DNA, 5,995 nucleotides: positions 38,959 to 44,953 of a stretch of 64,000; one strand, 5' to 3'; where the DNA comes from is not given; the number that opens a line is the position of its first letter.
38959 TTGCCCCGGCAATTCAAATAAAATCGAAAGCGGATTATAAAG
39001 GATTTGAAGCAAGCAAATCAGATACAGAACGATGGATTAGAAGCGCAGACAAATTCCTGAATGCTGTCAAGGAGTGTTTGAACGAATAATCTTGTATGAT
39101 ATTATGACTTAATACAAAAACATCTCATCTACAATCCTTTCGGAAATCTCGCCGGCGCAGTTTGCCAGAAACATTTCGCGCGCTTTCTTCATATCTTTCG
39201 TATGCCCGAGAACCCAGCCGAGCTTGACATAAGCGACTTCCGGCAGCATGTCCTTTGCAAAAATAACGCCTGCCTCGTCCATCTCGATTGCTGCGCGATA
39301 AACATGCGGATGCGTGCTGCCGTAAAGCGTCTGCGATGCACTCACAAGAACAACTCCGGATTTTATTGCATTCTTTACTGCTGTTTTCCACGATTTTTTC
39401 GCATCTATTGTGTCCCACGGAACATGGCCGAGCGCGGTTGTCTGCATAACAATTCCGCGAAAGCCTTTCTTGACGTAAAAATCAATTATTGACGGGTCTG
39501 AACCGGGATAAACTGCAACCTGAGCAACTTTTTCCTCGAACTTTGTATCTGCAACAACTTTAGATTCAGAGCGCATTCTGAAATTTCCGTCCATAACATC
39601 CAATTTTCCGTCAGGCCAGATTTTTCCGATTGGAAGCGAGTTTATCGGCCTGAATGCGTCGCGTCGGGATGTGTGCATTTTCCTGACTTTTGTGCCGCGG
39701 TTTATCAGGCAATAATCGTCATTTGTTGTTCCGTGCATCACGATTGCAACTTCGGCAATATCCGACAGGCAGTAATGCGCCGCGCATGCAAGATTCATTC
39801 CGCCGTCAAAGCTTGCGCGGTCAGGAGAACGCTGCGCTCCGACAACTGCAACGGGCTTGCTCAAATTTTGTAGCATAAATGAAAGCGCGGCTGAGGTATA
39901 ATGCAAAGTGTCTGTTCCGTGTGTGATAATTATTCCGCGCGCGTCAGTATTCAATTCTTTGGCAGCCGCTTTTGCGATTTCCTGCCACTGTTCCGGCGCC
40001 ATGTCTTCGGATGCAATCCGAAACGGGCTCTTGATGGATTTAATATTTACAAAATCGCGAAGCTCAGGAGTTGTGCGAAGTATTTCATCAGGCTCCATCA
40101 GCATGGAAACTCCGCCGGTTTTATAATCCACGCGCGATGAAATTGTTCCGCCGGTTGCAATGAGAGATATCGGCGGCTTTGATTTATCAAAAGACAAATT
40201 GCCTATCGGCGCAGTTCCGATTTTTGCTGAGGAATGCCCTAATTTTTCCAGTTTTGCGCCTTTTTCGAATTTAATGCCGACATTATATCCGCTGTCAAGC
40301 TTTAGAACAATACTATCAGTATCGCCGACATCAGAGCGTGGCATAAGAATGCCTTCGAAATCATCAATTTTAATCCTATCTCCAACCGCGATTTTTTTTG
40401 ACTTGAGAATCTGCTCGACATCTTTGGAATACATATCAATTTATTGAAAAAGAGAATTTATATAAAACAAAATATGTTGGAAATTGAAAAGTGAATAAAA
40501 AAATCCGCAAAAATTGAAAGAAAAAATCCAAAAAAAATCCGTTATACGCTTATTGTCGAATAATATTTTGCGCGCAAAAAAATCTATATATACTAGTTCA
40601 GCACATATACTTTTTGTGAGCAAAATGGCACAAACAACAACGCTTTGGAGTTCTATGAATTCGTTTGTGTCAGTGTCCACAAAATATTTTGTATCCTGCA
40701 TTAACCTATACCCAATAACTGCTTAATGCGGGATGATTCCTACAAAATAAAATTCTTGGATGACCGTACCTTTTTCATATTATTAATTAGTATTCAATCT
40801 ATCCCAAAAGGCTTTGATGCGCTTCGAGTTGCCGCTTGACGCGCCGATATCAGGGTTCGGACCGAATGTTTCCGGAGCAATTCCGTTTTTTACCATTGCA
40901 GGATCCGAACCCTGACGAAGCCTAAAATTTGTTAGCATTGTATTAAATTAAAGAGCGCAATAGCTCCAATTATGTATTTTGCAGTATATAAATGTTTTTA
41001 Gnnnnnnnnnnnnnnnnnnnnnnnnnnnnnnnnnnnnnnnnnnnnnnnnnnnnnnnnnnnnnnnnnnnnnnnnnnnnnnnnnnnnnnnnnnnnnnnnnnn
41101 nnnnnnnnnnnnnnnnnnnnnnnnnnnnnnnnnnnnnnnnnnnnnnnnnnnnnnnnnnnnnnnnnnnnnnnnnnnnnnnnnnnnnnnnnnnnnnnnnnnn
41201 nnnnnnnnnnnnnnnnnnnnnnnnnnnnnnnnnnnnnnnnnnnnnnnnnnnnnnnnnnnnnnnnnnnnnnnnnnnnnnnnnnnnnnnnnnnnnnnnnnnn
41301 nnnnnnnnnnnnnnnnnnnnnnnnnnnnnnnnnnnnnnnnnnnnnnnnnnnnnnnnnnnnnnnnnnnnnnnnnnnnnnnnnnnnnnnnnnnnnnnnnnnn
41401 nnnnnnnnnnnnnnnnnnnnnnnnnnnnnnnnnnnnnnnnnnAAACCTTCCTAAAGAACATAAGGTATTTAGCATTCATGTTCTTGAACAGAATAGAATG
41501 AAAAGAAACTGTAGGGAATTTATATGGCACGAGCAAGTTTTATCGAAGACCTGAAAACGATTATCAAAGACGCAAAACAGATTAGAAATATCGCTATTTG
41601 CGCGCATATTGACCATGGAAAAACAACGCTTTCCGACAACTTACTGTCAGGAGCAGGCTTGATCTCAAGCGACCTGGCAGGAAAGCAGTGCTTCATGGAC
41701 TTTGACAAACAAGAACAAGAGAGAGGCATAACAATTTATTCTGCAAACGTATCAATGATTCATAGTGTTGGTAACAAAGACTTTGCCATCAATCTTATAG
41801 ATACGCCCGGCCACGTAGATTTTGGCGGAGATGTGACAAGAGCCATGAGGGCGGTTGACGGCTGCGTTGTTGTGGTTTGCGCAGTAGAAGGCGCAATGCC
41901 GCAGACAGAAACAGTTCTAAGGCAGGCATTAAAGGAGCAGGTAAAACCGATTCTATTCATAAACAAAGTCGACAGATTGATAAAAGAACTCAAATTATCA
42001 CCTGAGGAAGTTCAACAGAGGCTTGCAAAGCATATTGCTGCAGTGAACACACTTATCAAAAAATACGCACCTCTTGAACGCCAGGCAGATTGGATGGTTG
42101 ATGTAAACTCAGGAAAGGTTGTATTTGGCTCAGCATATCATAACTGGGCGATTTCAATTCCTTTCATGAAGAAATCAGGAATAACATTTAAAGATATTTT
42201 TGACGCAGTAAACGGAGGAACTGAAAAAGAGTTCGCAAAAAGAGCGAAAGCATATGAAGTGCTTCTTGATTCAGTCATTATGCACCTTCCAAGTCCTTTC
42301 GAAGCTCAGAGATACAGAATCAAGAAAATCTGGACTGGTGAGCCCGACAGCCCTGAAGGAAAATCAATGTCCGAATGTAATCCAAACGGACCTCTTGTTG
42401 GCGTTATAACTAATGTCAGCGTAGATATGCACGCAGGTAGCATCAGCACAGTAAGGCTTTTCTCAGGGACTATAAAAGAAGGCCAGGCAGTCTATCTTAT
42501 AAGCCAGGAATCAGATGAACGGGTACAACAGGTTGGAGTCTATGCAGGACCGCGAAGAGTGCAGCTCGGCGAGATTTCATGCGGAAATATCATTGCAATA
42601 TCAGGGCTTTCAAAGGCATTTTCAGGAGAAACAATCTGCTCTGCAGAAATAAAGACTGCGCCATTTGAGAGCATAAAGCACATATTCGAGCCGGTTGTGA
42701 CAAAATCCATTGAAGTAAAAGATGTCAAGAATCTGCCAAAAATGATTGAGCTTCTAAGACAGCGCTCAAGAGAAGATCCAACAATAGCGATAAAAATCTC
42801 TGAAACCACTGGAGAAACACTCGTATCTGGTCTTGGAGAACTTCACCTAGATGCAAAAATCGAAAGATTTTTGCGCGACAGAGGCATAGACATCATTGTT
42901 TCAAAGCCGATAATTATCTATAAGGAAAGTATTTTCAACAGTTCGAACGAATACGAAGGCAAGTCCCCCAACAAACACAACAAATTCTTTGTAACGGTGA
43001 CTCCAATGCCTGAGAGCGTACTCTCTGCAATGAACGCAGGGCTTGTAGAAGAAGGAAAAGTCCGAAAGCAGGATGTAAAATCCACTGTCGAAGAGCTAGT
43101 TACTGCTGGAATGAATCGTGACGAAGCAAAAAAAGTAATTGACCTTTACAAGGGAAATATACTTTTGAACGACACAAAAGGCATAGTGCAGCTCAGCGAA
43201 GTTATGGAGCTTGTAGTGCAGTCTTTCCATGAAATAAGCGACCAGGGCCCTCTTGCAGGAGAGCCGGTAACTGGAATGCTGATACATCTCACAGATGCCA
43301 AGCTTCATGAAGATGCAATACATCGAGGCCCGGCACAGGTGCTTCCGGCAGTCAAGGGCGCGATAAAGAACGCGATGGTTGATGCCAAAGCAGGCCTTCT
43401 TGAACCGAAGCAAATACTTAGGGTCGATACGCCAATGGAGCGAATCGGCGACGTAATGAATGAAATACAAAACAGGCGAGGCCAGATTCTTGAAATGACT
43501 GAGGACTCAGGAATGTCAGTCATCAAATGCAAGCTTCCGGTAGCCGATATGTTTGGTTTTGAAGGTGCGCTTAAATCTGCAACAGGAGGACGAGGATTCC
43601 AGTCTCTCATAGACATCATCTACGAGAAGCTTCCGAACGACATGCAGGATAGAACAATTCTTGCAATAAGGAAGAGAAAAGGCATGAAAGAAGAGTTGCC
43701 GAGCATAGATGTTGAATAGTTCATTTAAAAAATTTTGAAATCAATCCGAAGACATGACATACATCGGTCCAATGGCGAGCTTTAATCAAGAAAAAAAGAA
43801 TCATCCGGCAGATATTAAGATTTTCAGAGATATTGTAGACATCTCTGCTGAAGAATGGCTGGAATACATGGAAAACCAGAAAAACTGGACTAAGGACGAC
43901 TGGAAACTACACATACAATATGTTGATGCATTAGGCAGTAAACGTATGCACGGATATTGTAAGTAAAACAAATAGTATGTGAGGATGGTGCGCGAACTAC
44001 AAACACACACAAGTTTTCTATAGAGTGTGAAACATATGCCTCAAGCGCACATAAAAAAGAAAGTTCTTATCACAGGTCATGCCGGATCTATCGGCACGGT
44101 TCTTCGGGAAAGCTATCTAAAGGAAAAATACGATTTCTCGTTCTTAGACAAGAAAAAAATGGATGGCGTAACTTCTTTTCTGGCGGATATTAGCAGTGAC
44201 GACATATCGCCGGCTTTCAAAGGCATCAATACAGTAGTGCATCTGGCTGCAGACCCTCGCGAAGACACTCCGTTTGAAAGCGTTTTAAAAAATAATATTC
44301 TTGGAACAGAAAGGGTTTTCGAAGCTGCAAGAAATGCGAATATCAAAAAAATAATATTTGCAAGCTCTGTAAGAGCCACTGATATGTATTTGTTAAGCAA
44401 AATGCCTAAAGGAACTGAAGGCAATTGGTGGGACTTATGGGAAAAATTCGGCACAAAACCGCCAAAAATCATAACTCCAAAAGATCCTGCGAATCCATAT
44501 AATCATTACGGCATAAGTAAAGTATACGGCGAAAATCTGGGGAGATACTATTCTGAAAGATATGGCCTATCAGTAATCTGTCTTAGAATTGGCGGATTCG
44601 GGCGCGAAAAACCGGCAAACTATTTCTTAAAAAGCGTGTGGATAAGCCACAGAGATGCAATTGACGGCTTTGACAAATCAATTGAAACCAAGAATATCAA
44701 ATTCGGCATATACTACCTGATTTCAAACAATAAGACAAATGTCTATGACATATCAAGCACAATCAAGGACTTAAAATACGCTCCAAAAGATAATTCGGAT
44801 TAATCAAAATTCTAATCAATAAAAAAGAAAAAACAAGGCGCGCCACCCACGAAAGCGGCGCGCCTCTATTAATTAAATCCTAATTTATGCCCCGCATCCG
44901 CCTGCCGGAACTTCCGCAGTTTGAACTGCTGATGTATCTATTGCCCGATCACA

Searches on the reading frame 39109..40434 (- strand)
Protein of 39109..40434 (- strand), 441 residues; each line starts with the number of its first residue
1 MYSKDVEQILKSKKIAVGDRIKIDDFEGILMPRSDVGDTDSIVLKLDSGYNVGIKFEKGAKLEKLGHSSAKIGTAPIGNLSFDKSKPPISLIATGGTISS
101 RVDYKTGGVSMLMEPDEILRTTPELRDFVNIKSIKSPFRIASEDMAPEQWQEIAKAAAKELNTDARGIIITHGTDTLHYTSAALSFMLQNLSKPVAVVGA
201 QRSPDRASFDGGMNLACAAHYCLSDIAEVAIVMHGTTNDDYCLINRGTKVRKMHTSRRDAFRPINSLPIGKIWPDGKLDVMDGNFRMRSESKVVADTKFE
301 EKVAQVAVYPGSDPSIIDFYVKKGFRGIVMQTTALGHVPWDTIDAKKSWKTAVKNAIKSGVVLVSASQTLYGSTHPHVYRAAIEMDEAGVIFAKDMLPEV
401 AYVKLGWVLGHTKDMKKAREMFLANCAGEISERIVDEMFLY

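Call 10: search_protein_families(library=pfam, proteins=[window:39109-40434:-], max_evalue=0.001)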
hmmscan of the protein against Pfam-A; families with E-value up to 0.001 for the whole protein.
window:39109-40434:- (441 aa): 3 families
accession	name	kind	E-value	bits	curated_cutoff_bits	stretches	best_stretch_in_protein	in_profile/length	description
PF00710.25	Asparaginase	-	3.2e-54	183.8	22.5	1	89-274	2-181/193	Asparaginase, N-terminal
PF17763.6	Asparaginase_C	-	3.9e-28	98.1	34.6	1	302-422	1-114/114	Glutaminase/Asparaginase C-terminal domain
PF18195.6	GatD_N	-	2.4e-16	59.3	25.7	1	15-65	1-54/54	GatD N-terminal domain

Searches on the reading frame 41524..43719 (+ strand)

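Call 10: search_protein_families(library=pfam, proteins=[window:41524-43719:+], max_evalue=0.001)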
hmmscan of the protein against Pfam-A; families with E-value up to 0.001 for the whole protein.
window:41524-43719:+ (731 aa): 7 families
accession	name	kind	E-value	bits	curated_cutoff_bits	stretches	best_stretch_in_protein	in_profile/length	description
PF00009.33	GTP_EFTU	-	1.1e-57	195.1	26.5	1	18-256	1-187/188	Elongation factor Tu GTP binding domain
PF00679.30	EFG_C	-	3.4e-22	78.7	27.9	1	625-710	2-88/89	Elongation factor G C-terminus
PF03764.24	EFG_IV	-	1.5e-21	76.9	24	1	515-622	10-121/121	Elongation factor G, domain IV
PF14492.12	EFG_III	-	2.5e-17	63.1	27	1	389-460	3-74/75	Elongation Factor G, domain III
PF22042.2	EF-G_D2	-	7.5e-12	45.6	27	1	291-373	2-83/84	Elongation factor G domain 2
PF03144.31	GTP_EFTU_D2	-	1.6e-10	41.7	30.3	1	305-372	1-73/73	Elongation factor Tu domain 2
PF01926.29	MMR_HSR1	-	0.00048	20.7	21.9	0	78-148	47-113/113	50S ribosome-binding GTPase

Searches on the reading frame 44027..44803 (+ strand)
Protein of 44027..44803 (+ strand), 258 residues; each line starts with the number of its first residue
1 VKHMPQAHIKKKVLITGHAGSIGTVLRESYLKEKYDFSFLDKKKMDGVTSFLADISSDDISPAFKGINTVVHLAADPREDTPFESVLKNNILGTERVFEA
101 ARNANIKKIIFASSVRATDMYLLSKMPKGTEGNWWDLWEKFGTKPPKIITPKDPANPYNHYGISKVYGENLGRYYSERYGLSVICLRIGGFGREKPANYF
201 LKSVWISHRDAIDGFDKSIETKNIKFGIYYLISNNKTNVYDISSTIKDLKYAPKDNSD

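Call 10: search_protein_families(library=pfam, proteins=[window:44027-44803:+], max_evalue=0.001)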
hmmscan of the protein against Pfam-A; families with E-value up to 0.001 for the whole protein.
window:44027-44803:+ (258 aa): 7 families
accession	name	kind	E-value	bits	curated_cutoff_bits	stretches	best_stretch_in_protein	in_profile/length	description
PF01370.27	Epimerase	-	1.4e-21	77.5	20.9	1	13-188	1-169/240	NAD dependent epimerase/dehydratase family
PF16363.11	GDP_Man_Dehyd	-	7e-13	49.2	27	2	139-187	131-179/332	GDP-mannose 4,6 dehydratase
PF07993.18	NAD_binding_4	-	4.2e-11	42.9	20.1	1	55-189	77-205/258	Male sterility protein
PF02719.21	Polysacc_synt_2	-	1.2e-09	38.3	20.2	1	43-117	50-131/293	Polysaccharide biosynthesis protein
PF04321.23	RmlD_sub_bind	-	2.6e-08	33.8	27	1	12-178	2-142/287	RmlD substrate binding domain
PF01073.25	3Beta_HSD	-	5e-08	32.8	22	1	44-118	43-120/280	3-beta hydroxysteroid dehydrogenase/isomerase family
PF13460.12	NAD_binding_10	-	1.2e-05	25.7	27.2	1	45-119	38-103/184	NAD(P)H-binding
